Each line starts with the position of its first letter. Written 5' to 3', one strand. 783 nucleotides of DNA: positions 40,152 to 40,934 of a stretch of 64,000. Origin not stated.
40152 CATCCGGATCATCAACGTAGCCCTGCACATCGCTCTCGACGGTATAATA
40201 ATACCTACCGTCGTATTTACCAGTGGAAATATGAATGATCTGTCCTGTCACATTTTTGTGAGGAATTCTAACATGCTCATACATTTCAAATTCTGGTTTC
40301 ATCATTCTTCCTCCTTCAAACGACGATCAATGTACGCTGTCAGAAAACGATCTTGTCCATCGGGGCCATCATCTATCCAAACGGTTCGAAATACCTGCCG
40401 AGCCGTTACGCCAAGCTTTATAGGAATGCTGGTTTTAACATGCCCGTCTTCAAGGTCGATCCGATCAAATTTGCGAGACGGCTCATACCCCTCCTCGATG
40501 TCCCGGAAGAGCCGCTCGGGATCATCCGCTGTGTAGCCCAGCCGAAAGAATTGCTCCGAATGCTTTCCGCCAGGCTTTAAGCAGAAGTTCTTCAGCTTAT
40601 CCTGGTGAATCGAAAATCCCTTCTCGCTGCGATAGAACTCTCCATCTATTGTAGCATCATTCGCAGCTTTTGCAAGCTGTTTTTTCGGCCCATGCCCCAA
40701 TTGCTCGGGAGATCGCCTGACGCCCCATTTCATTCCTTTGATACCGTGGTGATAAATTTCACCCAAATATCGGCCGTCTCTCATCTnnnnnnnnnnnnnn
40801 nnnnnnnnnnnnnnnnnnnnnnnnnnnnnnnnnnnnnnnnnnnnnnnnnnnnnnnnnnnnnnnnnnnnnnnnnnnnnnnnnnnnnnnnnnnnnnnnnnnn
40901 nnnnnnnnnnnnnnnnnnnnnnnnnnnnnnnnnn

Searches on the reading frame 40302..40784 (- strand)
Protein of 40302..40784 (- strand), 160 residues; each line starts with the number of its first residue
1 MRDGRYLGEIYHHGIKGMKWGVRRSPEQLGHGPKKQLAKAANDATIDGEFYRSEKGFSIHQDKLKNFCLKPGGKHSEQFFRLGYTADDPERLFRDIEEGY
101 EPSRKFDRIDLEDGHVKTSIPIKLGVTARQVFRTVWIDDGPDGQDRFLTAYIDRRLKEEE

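Call 3: search_protein_families(library=pfam, proteins=[window:40302-40784:-], max_evalue=0.01)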
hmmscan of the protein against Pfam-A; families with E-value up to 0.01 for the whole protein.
window:40302-40784:- (160 aa): 2 families
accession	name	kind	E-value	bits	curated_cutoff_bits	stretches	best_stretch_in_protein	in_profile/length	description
PF23847.1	DUF7211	-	1.5e-09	37.5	27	1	9-26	7-24/25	Family of unknown function (DUF7211)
PF21814.2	DUF6883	-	0.0024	18.5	27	1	58-152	9-108/110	Domain of unknown function (DUF6883)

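Call 4: search_protein_families(library=phrogs, proteins=[window:40302-40784:-], max_evalue=0.01)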
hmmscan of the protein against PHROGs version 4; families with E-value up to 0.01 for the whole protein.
window:40302-40784:- (160 aa): 12 families
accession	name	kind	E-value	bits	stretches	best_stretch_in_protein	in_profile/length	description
phrog_11022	-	unknown function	2e-05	25.8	1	10-45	45-80/227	-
phrog_32444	-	unknown function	2.8e-05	25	1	8-27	6-25/220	-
phrog_7502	-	unknown function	0.00012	22.8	1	11-28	10-27/298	-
phrog_7021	-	unknown function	0.00019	21.8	1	10-28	193-211/330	-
phrog_34327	-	unknown function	0.00029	21.7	1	7-27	12-32/167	-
phrog_6291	-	unknown function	0.00058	21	1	10-51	8-50/177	-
phrog_14126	-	unknown function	0.00094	19.2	1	11-51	33-76/447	-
phrog_24711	-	unknown function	0.00095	18.8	1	8-27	339-358/532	-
phrog_17496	-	unknown function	0.0011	20.6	1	9-67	4-57/117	-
phrog_35934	-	head and packaging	0.0018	18.5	1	11-41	14-46/331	virion structural protein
phrog_14710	-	unknown function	0.0037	18.2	1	11-39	9-36/193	-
phrog_38171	-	unknown function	0.0086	16.8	0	11-26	10-26/227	-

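Call 14: find_homologous_proteins(query=window:40302-40784:-, max_evalue=0.001)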
Query window:40302-40784:- (160 aa): 124 proteins with E <= 0.001 among 186 candidates; the best 120 are listed.
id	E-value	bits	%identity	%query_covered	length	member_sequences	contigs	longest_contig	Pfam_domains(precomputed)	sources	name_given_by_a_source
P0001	2.4e-105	368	100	100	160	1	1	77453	PF23847.2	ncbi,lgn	-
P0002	4.6e-89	315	85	100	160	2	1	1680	PF23847.2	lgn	-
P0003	7.2e-88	311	84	100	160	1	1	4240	PF23847.2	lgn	-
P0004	6.6e-86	305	83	100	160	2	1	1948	PF23847.2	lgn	-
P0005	2.3e-77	277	76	100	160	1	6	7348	PF23847.2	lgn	-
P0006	3.0e-77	276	74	100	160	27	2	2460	PF23847.2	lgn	-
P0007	3.1e-74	267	72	100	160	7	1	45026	PF23847.2,PF21814.3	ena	-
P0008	4.6e-73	263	72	99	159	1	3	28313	PF23847.2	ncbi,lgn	-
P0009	6.4e-72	259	71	99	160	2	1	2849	PF23847.2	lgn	-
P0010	1.3e-71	258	70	100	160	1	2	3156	PF23847.2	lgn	-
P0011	2.6e-71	257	71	100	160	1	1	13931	PF23847.2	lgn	-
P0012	3.5e-71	257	70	100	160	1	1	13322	PF23847.2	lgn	-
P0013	2.1e-67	244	68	100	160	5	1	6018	PF23847.2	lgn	-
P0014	3.2e-67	244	65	99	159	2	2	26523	PF23847.2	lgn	-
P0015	1.1e-66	242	65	100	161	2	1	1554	PF23847.2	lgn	-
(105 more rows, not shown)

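Call 15: find_encoding_contigs(protein=P0001, flank=10000, max_places=4)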
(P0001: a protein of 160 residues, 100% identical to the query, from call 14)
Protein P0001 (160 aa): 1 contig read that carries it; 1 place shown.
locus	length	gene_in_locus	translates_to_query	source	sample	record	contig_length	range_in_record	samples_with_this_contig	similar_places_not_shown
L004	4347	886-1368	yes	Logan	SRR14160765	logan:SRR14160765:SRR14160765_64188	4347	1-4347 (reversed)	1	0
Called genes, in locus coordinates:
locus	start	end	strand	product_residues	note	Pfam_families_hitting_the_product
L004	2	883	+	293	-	?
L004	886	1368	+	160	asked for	PF23847:DUF7211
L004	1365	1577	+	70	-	-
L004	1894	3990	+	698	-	PF03632:Glyco_hydro_65m, PF22124:Glyco_hydro_95_cat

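Call 16: find_encoding_contigs(protein=P0007, flank=10000, max_places=4)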
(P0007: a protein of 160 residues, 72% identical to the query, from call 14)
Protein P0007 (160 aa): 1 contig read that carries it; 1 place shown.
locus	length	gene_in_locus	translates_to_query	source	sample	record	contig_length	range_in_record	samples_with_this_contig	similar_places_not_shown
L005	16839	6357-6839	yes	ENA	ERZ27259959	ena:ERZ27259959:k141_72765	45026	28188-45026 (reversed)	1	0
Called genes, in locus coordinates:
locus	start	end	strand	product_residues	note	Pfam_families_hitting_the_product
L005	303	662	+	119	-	-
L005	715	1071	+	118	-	-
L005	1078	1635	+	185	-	-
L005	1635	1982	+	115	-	PF24829:Phage_connect_2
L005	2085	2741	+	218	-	-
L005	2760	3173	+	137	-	-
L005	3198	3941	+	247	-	PF04525:LOR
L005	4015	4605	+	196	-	-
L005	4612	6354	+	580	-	PF20441:TerL_nuclease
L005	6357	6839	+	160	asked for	PF23847:DUF7211, PF21814:DUF6883 (faint)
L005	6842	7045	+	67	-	-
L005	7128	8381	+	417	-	PF04860:Phage_portal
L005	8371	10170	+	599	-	PF04586:Peptidase_S78 (weak)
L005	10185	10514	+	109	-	PF23911:DUF7253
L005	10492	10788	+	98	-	-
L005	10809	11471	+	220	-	-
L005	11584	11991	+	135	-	PF23803:Phage_TAC_17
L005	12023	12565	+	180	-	-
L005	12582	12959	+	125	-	-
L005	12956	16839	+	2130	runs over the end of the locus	PF20155:TMP_3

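Call 18: find_related_loci(query=A1, collection=genome_contigs, flank=10000)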
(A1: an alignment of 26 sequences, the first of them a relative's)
Query A1 (160 aa) in genome_contigs; peptide patterns used: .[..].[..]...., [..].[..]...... (x = any residue, [..] = any of these).
160 stretches matched a pattern; 72 encode a relative of the query (tblastn E <= 1e-3); 69 distinct loci.
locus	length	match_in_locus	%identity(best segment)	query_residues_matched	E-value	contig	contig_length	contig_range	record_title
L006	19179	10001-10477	72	1-159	8e-76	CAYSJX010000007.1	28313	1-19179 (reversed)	MAG TPA_asm: uncultured Oscillospiraceae bacterium isolate SRP313737_co1_252 genome assembly, contig: NODE_2638_length_2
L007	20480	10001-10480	68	1-160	1e-71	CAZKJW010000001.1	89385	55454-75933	MAG TPA_asm: uncultured Oscillospiraceae bacterium isolate SRP313737_co1_47 genome assembly, contig: NODE_431_length_893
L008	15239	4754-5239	56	1-160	4e-55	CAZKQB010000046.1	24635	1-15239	MAG TPA_asm: uncultured Oscillospiraceae bacterium isolate SRP313737_co1_176 genome assembly, contig: NODE_3172_length_2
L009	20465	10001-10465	50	6-159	5e-46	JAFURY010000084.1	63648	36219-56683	MAG: Succinivibrionaceae bacterium isolate RGIG4771 Roe_deer_Reticulum-2__c1849, whole genome shotgun sequence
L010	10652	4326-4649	55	50-157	4e-35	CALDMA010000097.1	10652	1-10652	MAG TPA_asm: uncultured Oscillospiraceae bacterium isolate SRR1747033_bin.25_CONCOCT_v1.1_MAG genome assembly, contig: E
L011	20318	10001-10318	56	1-105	6e-33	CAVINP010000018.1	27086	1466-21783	bacterium isolate H07634-L1_cleanbin_000037 genome assembly, contig: Spades_H07634-L1_contig_1274, whole genome shotgun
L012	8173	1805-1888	71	8-35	3e-10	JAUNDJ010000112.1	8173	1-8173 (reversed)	MAG: Bacillota bacterium isolate S22M_St_77 NODE_4456_length_8173_cov_10.556418, whole genome shotgun sequence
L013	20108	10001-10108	58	6-41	5e-10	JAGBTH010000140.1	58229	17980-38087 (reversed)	MAG: Kiritimatiellae bacterium isolate RGIG9427 Yak_Cecum-2__c764831, whole genome shotgun sequence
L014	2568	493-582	70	4-31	5e-10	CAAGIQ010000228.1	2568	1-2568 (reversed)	MAG TPA_asm: Bacilli bacterium, isolate HGM10890, WGS project CAAGIQ010000000 data, contig: SRS476289_51_k119_363270, wh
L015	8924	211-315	57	10-44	6e-10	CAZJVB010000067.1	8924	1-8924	MAG TPA_asm: uncultured Ruminococcus sp. isolate SRP222994_co1_449 genome assembly, contig: NODE_16391_length_8924_cov_1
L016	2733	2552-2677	50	10-51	7e-10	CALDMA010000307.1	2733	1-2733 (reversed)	MAG TPA_asm: uncultured Oscillospiraceae bacterium isolate SRR1747033_bin.25_CONCOCT_v1.1_MAG genome assembly, contig: E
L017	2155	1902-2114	44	9-79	1e-9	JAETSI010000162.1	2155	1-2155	MAG: Oscillospiraceae bacterium isolate S32_Bin2 scaffold_18312, whole genome shotgun sequence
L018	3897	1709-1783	80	9-33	2e-9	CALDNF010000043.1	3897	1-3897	MAG TPA_asm: uncultured Faecalibacterium sp. isolate SRR1747024_bin.74_CONCOCT_v1.1_MAG genome assembly, contig: ERZ8082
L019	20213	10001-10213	44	9-79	2e-9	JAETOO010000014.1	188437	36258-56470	MAG: Oscillospiraceae bacterium isolate S14_Bin4 scaffold_290, whole genome shotgun sequence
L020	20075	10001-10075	76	9-33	3e-9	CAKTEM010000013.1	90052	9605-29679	MAG: uncultured Faecalibacterium sp. isolate REFINED_METABAT215_TOP10_CONTIGS_1500_ASSEMBLY_K77_MERGED__Hadza_MoBio_hadz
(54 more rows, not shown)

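Call 19: find_related_loci(query=A1, collection=viral_contigs, flank=10000)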
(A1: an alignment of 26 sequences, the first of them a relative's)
Query A1 (160 aa) in viral_contigs; peptide patterns used: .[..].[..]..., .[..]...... (x = any residue, [..] = any of these).
600 stretches matched a pattern (row limit reached: there are more); 242 encode a relative of the query (tblastn E <= 1e-3); the best 80 are kept; 80 distinct loci.
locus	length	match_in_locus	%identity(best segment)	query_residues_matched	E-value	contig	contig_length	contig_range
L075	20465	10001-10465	51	6-159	2e-51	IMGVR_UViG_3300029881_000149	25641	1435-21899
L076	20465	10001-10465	51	6-159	2e-51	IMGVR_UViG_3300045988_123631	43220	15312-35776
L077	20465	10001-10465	51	6-159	6e-51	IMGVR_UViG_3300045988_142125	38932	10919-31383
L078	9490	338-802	51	6-159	4e-47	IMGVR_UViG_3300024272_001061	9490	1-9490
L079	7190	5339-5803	51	6-159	3e-47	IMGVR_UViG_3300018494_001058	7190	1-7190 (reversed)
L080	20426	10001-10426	47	8-151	2e-38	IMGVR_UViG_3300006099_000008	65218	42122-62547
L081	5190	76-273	42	6-68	2e-11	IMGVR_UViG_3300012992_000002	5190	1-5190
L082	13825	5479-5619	53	9-57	5e-11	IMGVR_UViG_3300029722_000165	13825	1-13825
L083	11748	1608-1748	51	9-57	1e-10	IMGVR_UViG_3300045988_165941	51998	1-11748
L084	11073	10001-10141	51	9-57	1e-10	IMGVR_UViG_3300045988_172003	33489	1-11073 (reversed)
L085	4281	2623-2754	59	10-53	3e-10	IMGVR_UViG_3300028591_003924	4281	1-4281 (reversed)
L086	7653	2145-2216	83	8-31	3e-10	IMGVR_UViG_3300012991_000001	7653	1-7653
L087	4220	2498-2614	62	9-47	6e-10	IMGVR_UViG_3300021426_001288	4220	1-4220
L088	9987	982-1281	34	6-119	7e-10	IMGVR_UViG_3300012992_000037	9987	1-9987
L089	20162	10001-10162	52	9-60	9e-10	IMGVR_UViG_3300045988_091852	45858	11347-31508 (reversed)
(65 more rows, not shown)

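Call 29: search_solved_structures(query=A1, max_evalue=10, show_alignments=2)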
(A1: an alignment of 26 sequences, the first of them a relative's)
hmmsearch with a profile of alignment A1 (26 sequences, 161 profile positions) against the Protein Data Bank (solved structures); distinct sequences matched with E-value up to 10: 2.
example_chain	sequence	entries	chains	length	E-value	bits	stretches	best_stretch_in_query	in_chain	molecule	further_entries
5cq9_A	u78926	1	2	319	0.57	13.4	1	57-99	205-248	Secreted effector protein sopD2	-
5mtc_A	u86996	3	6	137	1.8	11.8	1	25-77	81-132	Putative uncharacterized protein orf60T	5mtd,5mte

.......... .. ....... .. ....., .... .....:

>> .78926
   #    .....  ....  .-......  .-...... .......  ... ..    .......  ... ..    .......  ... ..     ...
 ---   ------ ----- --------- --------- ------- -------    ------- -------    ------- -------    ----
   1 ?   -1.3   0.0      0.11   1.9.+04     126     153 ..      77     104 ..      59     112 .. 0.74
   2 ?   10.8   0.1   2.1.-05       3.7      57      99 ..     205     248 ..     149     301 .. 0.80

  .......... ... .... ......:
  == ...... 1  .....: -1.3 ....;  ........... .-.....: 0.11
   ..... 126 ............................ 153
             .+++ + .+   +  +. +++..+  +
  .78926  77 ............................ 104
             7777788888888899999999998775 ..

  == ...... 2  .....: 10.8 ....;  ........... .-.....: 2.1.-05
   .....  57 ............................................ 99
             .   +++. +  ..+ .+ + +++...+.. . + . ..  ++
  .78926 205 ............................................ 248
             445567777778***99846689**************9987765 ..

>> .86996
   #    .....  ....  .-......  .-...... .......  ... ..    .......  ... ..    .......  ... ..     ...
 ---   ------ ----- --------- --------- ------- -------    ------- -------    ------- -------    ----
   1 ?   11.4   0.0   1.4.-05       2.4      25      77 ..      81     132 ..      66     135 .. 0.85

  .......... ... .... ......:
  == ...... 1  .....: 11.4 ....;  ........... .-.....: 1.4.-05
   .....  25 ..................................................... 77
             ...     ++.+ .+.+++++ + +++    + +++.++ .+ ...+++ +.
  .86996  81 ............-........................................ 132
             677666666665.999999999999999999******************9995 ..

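Call 30: find_encoding_contigs(protein=P0005, flank=10000, max_places=6)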
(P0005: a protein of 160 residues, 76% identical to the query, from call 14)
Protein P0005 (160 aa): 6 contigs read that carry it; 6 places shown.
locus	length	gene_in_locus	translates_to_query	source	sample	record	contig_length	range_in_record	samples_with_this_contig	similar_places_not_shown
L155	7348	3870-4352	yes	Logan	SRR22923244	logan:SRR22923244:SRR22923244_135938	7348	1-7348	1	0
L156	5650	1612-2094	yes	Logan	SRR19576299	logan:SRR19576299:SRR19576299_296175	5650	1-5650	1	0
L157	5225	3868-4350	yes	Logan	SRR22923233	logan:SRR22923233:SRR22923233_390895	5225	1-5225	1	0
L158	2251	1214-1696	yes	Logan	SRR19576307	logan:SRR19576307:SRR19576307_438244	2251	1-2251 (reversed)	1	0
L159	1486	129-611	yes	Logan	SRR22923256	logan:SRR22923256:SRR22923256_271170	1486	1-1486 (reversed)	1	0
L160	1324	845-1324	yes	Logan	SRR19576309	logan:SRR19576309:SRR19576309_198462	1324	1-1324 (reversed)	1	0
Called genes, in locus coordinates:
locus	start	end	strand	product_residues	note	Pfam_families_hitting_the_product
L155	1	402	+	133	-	?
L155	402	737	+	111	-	PF24829:Phage_connect_2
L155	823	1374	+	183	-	-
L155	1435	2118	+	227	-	-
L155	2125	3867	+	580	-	PF20441:TerL_nuclease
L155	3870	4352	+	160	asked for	PF23847:DUF7211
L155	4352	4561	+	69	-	-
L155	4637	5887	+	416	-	PF04860:Phage_portal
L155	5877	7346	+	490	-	?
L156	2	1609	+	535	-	?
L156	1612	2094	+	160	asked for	PF23847:DUF7211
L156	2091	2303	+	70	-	-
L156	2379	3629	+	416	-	PF04860:Phage_portal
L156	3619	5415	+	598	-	-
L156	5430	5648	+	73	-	?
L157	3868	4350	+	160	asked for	PF23847:DUF7211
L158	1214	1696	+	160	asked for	PF23847:DUF7211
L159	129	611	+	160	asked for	PF23847:DUF7211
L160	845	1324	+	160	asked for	PF23847:DUF7211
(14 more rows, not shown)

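Call 31: find_encoding_contigs(protein=P0003, flank=10000, max_places=4)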
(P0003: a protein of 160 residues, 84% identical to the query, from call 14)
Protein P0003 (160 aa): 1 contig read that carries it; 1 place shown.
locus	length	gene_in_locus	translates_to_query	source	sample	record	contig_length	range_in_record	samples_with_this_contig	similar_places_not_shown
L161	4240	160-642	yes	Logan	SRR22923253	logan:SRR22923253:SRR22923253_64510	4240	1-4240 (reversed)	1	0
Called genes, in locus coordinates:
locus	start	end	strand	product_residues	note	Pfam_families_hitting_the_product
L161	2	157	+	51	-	?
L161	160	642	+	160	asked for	PF23847:DUF7211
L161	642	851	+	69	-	-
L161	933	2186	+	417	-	PF04860:Phage_portal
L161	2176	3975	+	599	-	PF04586:Peptidase_S78 (faint)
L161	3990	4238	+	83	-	?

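Call 32: predict_structure(alignment_id=A1)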
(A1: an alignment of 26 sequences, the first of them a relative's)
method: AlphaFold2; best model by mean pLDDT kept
length: 160 residues; sequences in the alignment: 26
mean_pLDDT: 75.3   pTM: 0.63
mean pLDDT of the five models: 75.3, 74.1, 74.1, 73.3, 72.3
residues with pLDDT >= 90: 43; 70-90: 68; 50-70: 15; < 50: 34
segments of 3 or more residues with pLDDT < 50: 1-16, 18-22, 35-42
pLDDT, mean of each block of 10 residues (from residue 1): 39 43 51 47 67 88 88 87 89 91 90 91 89 91 85 71
secondary structure, 60 per line:
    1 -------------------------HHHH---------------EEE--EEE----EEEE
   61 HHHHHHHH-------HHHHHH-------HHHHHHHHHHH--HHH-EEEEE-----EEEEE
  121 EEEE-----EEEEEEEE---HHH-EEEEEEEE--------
elements in order: H26-29 E45-47 E50-52 E57-60 H61-68 H76-81 H89-99 E106-110 E116-124 E130-137 E145-152

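Call 36: fold_search(model_id=the predicted structure, library=pdb)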
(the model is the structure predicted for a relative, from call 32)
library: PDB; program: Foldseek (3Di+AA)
matches with E <= 10: 653; with E <= 0.001: 0
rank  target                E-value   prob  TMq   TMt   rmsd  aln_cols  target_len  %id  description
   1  6cp9_G                9.4e-03  1.00  0.48  0.67   3.3       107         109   15  Contact-dependent growth inhibition toxin - immunity protein complex from Klebsiella pneumoniae 342 (released 2019-03-13)
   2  6cp9_A                1.2e-02  1.00  0.47  0.62   3.2       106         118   13  Contact-dependent growth inhibition toxin - immunity protein complex from Klebsiella pneumoniae 342 (released 2019-03-13)
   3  6cp9_E                2.6e-02  1.00  0.44  0.57   3.7       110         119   15  Contact-dependent growth inhibition toxin - immunity protein complex from Klebsiella pneumoniae 342 (released 2019-03-13)
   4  6cp9_C                4.0e-02  1.00  0.47  0.62   3.3       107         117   14  Contact-dependent growth inhibition toxin - immunity protein complex from Klebsiella pneumoniae 342 (released 2019-03-13)
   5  5ja8_C                1.5e-01  0.41  0.25  0.33   5.9        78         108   23  Crystal structure of the HigB2 toxin in complex with Nb2 (released 2017-04-05)
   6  5ja8_E                1.7e-01  0.60  0.27  0.37   5.6        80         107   21  Crystal structure of the HigB2 toxin in complex with Nb2 (released 2017-04-05)
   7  2mzv_MODEL_1_A        2.2e-01  0.21  0.23  0.20  14.0       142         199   12  Resonance assignments and secondary structure of a phytocystatin from Sesamum indicum (released 2016-03-02)
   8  9g6k_LX               2.3e-01  0.57  0.22  0.34   4.0        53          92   17  LSU structure derived from the LSU sample of the mitoribosome from T. gondii. (released 2024-12-11)
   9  4hz9_B                2.3e-01  0.18  0.20  0.24  10.5       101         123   11  Crystal structure of the type VI native effector-immunity complex Tae3-Tai3 from Ralstonia pickettii (released 2013-08-21)
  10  9i05_XB               2.6e-01  0.51  0.22  0.34   4.1        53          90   15  Cryo-EM structure of the large subunit of the mitochondrial ribosome from Toxoplasma gondii (released 2025-06-11)
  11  8yhg_A                2.7e-01  0.54  0.22  0.26   4.4        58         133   12  The complex structure of SdnG with its analogue of substrate (released 2025-10-22)
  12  2v1c_C                2.9e-01  0.23  0.15  0.11   9.8        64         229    8  Crystal structure and mutational study of RecOR provide insight into its role in DNA repair (released 2007-07-03)
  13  5yuo_B                3.1e-01  0.18  0.16  0.23  10.1        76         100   14  Crystal structure of SSB protein from Pseudomonas aeruginosa PAO1 (released 2018-10-31)
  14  6w3d                  3.3e-01  0.44  0.29  0.38   6.7       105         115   10  Rd1NTF2_05 with long sheet (released 2020-04-15)
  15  5jpp_A                3.3e-01  0.21  0.25  0.32  11.2       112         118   14  Structure of limonene epoxide hydrolase mutant - H-2-H5 (released 2016-06-15)
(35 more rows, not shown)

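Call 48: search_protein_families(library=pfam, alignment_id=A3, max_evalue=0.001)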
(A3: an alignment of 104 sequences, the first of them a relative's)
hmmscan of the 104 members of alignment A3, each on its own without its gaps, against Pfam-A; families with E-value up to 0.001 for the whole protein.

A. member 1, L069:9941-10378:+ (146 aa): 1 family
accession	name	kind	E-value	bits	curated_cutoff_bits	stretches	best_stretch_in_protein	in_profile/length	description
PF23847.1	DUF7211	-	4.5e-10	39.2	27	1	19-35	6-22/25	Family of unknown function (DUF7211)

B. families by the number of members that match (of 104 scanned): 7 families
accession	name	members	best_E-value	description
PF23847.1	DUF7211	100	5.7e-19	Family of unknown function (DUF7211)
PF00583.31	Acetyltransf_1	2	1.1e-09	Acetyltransferase (GNAT) family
PF15542.11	Ntox50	1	1.1e-19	Bacterial toxin 50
PF13508.13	Acetyltransf_7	1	3.1e-08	Acetyltransferase (GNAT) domain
PF13302.13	Acetyltransf_3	1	7.6e-08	Acetyltransferase (GNAT) domain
PF13673.13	Acetyltransf_10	1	4.2e-06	Acetyltransferase (GNAT) domain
PF08085.16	Entericidin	1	0.00035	Entericidin EcnA/B family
